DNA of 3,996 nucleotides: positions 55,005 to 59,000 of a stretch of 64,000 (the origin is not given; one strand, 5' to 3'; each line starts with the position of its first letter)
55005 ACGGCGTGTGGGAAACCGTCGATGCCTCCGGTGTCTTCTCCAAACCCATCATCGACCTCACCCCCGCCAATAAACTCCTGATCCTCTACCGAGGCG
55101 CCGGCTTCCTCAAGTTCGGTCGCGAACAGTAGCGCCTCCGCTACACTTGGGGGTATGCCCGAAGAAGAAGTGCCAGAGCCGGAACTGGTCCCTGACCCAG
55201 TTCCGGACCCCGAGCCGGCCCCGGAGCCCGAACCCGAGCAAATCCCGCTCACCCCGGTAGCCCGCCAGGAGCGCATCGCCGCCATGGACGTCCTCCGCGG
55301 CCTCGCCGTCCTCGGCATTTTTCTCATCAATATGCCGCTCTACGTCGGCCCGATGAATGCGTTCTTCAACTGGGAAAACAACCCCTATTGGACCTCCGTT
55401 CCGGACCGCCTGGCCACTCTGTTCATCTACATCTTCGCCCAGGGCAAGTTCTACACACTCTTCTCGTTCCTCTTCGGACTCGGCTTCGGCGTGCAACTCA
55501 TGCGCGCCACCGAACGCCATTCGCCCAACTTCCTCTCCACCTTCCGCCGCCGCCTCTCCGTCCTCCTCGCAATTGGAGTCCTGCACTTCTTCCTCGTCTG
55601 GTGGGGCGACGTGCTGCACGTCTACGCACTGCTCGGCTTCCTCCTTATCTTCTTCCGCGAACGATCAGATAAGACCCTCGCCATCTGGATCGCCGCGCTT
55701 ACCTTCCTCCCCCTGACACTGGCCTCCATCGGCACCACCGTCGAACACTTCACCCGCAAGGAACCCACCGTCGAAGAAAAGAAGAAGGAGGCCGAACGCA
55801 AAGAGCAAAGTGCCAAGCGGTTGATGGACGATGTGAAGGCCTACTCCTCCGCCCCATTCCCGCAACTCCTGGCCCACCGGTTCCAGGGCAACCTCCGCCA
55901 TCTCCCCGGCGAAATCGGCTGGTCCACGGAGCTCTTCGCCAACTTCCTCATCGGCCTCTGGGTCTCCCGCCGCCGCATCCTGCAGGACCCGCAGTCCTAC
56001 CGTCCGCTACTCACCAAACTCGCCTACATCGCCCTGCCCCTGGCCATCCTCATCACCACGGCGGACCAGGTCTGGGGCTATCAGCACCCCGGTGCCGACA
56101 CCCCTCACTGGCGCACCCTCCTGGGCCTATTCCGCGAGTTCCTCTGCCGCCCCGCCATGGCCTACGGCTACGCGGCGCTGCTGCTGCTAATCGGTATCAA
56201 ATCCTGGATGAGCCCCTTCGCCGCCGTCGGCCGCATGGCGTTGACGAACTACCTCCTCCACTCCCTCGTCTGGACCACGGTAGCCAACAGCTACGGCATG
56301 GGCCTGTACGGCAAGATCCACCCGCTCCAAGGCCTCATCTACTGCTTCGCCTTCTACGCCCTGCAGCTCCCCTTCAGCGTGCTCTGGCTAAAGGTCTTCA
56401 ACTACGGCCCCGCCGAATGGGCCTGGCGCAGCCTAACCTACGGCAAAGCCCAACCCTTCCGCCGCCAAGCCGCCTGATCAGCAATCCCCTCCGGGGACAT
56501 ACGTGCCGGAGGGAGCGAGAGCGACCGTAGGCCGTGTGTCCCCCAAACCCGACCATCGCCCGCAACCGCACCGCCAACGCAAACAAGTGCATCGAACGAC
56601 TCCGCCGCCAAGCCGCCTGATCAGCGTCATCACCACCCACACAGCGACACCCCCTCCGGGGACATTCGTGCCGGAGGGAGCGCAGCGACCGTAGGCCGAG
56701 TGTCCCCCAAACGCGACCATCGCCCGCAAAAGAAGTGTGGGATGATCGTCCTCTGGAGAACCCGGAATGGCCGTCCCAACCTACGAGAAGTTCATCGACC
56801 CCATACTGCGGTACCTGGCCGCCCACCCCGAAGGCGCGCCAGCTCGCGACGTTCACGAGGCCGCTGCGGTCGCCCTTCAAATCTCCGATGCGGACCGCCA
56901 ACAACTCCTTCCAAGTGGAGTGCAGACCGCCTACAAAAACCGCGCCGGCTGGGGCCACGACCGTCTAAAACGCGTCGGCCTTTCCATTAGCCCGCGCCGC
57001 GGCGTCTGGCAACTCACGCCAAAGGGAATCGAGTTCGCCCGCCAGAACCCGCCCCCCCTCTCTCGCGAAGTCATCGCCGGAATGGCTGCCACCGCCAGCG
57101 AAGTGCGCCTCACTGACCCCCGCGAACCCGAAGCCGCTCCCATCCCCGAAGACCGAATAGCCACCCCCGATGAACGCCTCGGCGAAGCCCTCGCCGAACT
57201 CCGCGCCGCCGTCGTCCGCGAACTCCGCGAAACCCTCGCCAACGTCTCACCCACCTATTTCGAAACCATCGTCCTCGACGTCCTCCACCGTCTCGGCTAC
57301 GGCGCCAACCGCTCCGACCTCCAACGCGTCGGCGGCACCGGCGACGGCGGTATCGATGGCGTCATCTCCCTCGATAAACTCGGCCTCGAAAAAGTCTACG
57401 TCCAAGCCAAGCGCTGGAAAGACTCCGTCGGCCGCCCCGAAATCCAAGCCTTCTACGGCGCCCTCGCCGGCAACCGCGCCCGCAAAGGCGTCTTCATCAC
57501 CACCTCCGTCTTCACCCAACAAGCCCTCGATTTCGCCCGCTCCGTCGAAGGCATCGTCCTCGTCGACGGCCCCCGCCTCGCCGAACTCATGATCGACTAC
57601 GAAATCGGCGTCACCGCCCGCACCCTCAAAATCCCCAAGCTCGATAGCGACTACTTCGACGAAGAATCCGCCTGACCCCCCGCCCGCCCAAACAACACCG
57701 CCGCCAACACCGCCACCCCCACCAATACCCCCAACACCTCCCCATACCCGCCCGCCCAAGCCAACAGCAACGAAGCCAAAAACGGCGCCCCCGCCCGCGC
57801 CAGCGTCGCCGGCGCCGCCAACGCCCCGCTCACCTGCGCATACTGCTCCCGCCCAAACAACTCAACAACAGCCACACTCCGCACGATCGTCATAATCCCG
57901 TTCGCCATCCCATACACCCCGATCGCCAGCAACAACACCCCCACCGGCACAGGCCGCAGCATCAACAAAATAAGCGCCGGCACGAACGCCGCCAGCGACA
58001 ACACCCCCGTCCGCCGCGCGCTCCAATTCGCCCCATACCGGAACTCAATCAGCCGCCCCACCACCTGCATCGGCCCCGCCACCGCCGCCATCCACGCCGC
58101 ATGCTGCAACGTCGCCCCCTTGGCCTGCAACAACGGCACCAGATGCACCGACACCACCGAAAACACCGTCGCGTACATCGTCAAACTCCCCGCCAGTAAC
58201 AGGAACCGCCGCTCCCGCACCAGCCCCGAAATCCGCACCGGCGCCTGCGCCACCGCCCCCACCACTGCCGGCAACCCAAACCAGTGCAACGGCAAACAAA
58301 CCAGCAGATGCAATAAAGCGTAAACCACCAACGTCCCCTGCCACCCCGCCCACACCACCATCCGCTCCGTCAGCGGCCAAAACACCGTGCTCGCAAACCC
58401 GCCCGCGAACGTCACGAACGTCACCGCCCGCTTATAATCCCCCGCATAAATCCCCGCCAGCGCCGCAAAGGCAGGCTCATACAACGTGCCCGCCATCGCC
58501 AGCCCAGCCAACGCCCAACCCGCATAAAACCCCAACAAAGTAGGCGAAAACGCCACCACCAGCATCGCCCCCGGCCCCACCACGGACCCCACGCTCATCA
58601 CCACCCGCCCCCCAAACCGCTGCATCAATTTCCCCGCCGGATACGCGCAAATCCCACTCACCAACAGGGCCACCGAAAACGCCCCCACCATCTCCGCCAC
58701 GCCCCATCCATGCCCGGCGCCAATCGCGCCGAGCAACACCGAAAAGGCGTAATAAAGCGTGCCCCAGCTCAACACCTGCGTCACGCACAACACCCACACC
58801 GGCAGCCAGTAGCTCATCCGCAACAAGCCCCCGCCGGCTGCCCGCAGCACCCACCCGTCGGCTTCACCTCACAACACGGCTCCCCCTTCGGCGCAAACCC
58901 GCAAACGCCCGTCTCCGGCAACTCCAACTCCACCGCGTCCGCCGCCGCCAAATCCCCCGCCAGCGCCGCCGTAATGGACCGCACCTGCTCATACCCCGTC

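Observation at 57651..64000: Atypical arsenic locus: every accessory protein carries vicinal-Cys tails, and no ArsB/Acr3 pump or ArsC reductase lies in the window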

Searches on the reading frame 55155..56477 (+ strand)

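Call 84: search_protein_families(library=pfam, proteins=[window:55155-56477:+], max_evalue=0.1)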
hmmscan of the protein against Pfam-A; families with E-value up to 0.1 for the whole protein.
window:55155-56477:+ (440 aa): 2 families
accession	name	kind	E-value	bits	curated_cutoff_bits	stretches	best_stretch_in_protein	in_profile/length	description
PF04235.18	DUF418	-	6.9e-39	133.8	23.6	1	272-431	3-163/163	Protein of unknown function (DUF418)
PF05887.16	Trypan_PARP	-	0.029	14.8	100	1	4-44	88-128/134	Procyclic acidic repetitive protein (PARP)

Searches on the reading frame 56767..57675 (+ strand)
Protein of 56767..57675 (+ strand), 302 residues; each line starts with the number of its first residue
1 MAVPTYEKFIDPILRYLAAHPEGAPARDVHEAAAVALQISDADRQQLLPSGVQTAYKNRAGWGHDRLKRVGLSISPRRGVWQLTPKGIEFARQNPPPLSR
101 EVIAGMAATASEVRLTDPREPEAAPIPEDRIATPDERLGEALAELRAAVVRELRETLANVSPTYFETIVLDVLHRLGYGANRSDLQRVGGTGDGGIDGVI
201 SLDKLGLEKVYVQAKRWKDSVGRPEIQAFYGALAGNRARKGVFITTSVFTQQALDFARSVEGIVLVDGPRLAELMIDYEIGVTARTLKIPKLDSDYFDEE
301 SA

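Call 84: search_protein_families(library=pfam, proteins=[window:56767-57675:+], max_evalue=0.1)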
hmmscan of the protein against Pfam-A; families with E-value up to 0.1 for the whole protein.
window:56767-57675:+ (302 aa): 5 families
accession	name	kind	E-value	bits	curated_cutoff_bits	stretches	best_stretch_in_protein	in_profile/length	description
PF04471.18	Mrr_cat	-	1.3e-38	132.1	21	1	158-275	2-115/115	Restriction endonuclease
PF14338.12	Mrr_N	-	6.6e-22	77.9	29.5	1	6-92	1-86/87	Mrr N-terminal domain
PF22722.2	NA-iREase1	-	1.5e-09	38.3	27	1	172-271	8-104/106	NACHT-associated inactive Restriction Endonuclease 1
PF13156.12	Mrr_cat_2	-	0.0019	18.5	22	1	190-279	26-118/127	Restriction endonuclease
PF10356.15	RRG7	-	0.016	15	22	1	163-197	7-38/185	Required for respiratory growth protein 7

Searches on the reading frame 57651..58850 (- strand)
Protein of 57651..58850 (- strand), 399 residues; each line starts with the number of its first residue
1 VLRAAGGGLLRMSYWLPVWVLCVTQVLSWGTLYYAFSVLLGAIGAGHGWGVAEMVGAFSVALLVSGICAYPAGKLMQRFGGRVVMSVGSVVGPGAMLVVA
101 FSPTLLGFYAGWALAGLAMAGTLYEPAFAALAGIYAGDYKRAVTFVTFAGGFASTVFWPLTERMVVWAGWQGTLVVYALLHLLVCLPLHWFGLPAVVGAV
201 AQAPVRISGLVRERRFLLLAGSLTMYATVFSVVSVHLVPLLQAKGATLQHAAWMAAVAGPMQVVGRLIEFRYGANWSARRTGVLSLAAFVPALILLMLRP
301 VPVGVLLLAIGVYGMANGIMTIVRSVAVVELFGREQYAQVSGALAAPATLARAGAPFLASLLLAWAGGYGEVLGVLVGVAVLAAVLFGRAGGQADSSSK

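Call 3: search_protein_families(library=pfam, proteins=[window:57651-58850:-], max_evalue=0.01)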
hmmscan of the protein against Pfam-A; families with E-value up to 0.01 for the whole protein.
window:57651-58850:- (399 aa): 1 family
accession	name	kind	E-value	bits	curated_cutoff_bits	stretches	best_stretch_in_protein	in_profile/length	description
PF07690.21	MFS_1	-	7.3e-16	58.5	33.4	2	30-298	10-287/347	Major Facilitator Superfamily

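Call 4: search_protein_families(library=ncbifam, proteins=[window:57651-58850:-], max_evalue=0.01)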
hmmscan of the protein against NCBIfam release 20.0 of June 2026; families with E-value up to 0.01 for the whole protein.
window:57651-58850:- (399 aa): 4 families
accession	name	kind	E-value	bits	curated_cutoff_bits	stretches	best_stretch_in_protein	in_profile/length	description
NF033733.1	MFS_ArsK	equivalog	9.3e-58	195.9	400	1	17-387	4-381/388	arsenite efflux MFS transporter ArsK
NF049980.1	SfMCT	equivalog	2.9e-11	42.6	320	1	22-374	8-373/378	L-lactate MFS transporter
TIGR00890.1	2A0111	subfamily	7.7e-06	25.1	374.85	1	31-384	17-375/377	oxalate/formate antiport family MFS transporter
TIGR04259.1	oxa_formateAnti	equivalog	0.00047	19.1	335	1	20-188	6-173/405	oxalate/formate MFS antiporter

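Call 66: search_dna_similar(query=window:57651-58817:-, collection=plasmids, mode=protein, max_rows=15)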
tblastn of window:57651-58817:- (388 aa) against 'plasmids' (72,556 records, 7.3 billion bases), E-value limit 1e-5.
Records with a match: 359; places in all: 369; records where one place covers at least 80% of the query: 328.
Best place of each record, by identity: <60% 359.
By first word of the organism name: Sinorhizobium 69; Burkholderia 59; Agrobacterium 49; Streptomyces 24; Rhodococcus 20; Rhizobium 17; Pantoea 14; Ensifer 12; Paracoccus 7; Roseomonas 7; and 50 more.
By predicted mobility (MOB-suite, as given by PLSDB): non-mobilizable 154; mobilizable 103; conjugative 102.
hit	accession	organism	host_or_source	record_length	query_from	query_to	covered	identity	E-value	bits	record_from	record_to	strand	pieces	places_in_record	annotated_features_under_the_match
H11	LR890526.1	Burkholderia cepacia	Homo sapiens,catheter tip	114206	10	353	89%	40.2%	2e-41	163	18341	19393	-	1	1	record has no annotation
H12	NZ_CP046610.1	Burkholderia contaminans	cell culture,cucumber rhizosphere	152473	10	353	89%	40.2%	2e-41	163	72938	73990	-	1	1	MFS transporter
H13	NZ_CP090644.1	Burkholderia contaminans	sheep,milk,milk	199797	10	353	89%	40.2%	2e-41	163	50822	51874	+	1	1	MFS transporter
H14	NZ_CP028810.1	Burkholderia contaminans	genomic DNA,the respiratory tract of a ...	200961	10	353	89%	40.2%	2e-41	163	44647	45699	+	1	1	MFS transporter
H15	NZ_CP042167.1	Burkholderia contaminans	soil,soil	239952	10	353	89%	40.2%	2e-41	163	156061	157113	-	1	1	MFS transporter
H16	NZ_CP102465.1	Burkholderia contaminans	Homo sapiens,pure culture,sputum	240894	10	353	89%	40.2%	2e-41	163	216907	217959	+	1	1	MFS transporter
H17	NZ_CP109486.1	Streptomyces sp. NBC_01445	-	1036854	10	330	83%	41.2%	4e-27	120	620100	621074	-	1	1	record has no annotation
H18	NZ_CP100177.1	Burkholderia glumae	cell culture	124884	10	351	88%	38.5%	5e-42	164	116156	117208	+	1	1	MFS transporter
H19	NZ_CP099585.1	Burkholderia glumae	Oryza sativa,rice panicle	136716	10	351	88%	38.5%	5e-42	164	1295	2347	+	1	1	MFS transporter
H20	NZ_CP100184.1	Burkholderia glumae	cell culture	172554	10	351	88%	38.5%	5e-42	164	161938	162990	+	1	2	MFS transporter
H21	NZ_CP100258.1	Burkholderia glumae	cell culture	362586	10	351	88%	38.5%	5e-42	164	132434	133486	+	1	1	MFS transporter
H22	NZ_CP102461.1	Burkholderia multivorans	Homo sapiens,pure culture,CF throat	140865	10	351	88%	38.5%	1e-41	163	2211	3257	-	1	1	MFS transporter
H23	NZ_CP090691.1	Burkholderia multivorans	Homo sapiens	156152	10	351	88%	38.5%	1e-41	163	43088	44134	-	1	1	MFS transporter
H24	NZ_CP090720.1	Burkholderia multivorans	Homo sapiens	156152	10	351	88%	38.5%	1e-41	163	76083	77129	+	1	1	MFS transporter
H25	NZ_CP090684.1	Burkholderia multivorans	Homo sapiens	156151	10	351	88%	38.5%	1e-41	163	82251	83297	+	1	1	MFS transporter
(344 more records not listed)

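Call 95: search_dna_similar(query=window:57651-58817:-, collection=plasmids, mode=protein, max_rows=60, rows=spread)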
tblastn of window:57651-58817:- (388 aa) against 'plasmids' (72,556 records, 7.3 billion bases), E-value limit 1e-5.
Records with a match: 359; places in all: 369; records where one place covers at least 80% of the query: 328.
Best place of each record, by identity: <60% 359.
By first word of the organism name: Sinorhizobium 69; Burkholderia 59; Agrobacterium 49; Streptomyces 24; Rhodococcus 20; Rhizobium 17; Pantoea 14; Ensifer 12; Paracoccus 7; Roseomonas 7; and 50 more.
By predicted mobility (MOB-suite, as given by PLSDB): non-mobilizable 154; mobilizable 103; conjugative 102.
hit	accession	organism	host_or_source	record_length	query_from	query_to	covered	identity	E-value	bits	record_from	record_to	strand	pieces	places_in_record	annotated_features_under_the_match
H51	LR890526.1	Burkholderia cepacia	Homo sapiens,catheter tip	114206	10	353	89%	40.2%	2e-41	163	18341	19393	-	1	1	record has no annotation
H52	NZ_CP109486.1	Streptomyces sp. NBC_01445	-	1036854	10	330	83%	41.2%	4e-27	120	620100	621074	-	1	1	record has no annotation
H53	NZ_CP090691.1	Burkholderia multivorans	Homo sapiens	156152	10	351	88%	38.5%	1e-41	163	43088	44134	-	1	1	MFS transporter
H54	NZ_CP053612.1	Burkholderia sp. MBR-1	-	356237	10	351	88%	38.5%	1e-41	163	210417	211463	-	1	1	MFS transporter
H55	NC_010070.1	Burkholderia multivorans ATCC 17616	-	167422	10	351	88%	37.8%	1e-41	163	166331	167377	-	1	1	MFS transporter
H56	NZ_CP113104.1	Streptomyces sp. NA13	cell culture,sea mud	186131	10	330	83%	39.1%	1e-31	134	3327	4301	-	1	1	MFS transporter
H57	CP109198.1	Streptomyces cellulosae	-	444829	10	330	83%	38.3%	3e-23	109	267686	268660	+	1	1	MFS transporter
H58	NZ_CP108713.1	Streptomyces sp. NBC_01001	-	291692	10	330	83%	37.9%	8e-30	128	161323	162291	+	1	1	MFS transporter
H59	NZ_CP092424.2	Mycobacterium lentiflavum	-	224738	10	330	83%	37.6%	5e-21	102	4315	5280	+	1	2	MFS transporter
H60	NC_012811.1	Methylorubrum extorquens AM1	-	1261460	10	326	82%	37.8%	2e-25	115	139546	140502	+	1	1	none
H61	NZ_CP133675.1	Agrobacterium pusense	Vaccinium sp.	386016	1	354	91%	33.6%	3e-20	100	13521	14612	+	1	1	arsK: arsenite efflux MFS transporter ArsK | arsH: arsenical resistance protein ArsH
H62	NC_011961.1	Thermomicrobium roseum DSM 5159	-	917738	4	330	84%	35.4%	4e-18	94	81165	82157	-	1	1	MFS transporter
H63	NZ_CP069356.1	Microvirga sp. VF16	Vachellia farnesiana,Cell culture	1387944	7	329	83%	35.7%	1e-26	119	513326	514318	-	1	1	none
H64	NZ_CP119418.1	Agrobacterium fabrum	-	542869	1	329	85%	35.0%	4e-25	114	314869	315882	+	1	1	arsK: arsenite efflux MFS transporter ArsK | arsH: arsenical resistance protein ArsH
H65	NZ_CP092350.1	Rhizobium sp. C104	Cell culture,nodule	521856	1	328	85%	35.0%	3e-21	103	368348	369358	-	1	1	arsK: arsenite efflux MFS transporter ArsK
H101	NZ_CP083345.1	Ensifer adhaerens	cell culture,soil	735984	5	330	84%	29.3%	3e-18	94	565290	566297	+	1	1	arsK: arsenite efflux MFS transporter ArsK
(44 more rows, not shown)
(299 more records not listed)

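Call 96: get_annotated_region(hit=H101, flank=7000)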
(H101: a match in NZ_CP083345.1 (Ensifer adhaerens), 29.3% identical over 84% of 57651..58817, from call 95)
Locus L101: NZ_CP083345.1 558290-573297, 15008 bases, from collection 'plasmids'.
description: Ensifer adhaerens strain W2-A plasmid p1, complete sequence
organism: Ensifer adhaerens (NCBI taxid 106592)
taxonomy: Bacteria; Pseudomonadota; Alphaproteobacteria; Hyphomicrobiales; Rhizobiaceae; Ensifer; Ensifer adhaerens
host: -; source: cell culture,soil; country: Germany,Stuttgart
typing (MOB-suite, as given by PLSDB): non-mobilizable; mating-pair formation MPF_T
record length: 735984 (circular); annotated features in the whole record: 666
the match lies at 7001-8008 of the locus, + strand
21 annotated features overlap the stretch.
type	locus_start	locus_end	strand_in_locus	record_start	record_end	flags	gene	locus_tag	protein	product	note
CDS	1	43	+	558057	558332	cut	-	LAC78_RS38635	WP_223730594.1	hypothetical protein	-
CDS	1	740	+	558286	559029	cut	-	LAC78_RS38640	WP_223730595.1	hypothetical protein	-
CDS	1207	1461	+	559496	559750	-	-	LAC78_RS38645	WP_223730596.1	hypothetical protein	-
CDS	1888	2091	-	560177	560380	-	-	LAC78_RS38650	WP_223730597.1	cold-shock protein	-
CDS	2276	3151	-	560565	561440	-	-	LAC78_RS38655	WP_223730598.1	3-hydroxybutyryl-CoA dehydrogenase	GO:0006631 - fatty acid metabolic process [Evidence IEA]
CDS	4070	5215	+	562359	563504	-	-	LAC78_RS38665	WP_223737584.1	aminotransferase class I/II-fold pyridoxal phosphate-dependent enzyme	-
CDS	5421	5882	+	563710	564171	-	-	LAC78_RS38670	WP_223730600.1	NUDIX domain-containing protein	-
CDS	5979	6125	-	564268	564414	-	-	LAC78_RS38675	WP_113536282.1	DUF1127 domain-containing protein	-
CDS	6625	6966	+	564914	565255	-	-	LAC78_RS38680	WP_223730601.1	metalloregulator ArsR/SmtB family transcription factor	GO:0006355 - regulation of DNA-templated transcription [Evidence IEA]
CDS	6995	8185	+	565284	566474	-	arsK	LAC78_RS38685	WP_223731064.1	arsenite efflux MFS transporter ArsK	GO:0055085 - transmembrane transport [Evidence IEA]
CDS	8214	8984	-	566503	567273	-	-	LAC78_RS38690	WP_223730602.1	glucose 1-dehydrogenase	-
CDS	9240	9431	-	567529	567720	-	-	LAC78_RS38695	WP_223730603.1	DUF6494 family protein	-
CDS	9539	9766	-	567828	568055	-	-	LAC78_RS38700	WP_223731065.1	GDCCVxC domain-containing (seleno)protein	-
CDS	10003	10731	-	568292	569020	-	arsH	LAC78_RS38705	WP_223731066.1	arsenical resistance protein ArsH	-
CDS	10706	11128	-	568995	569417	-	arsC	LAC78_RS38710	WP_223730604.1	arsenate reductase (glutaredoxin)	-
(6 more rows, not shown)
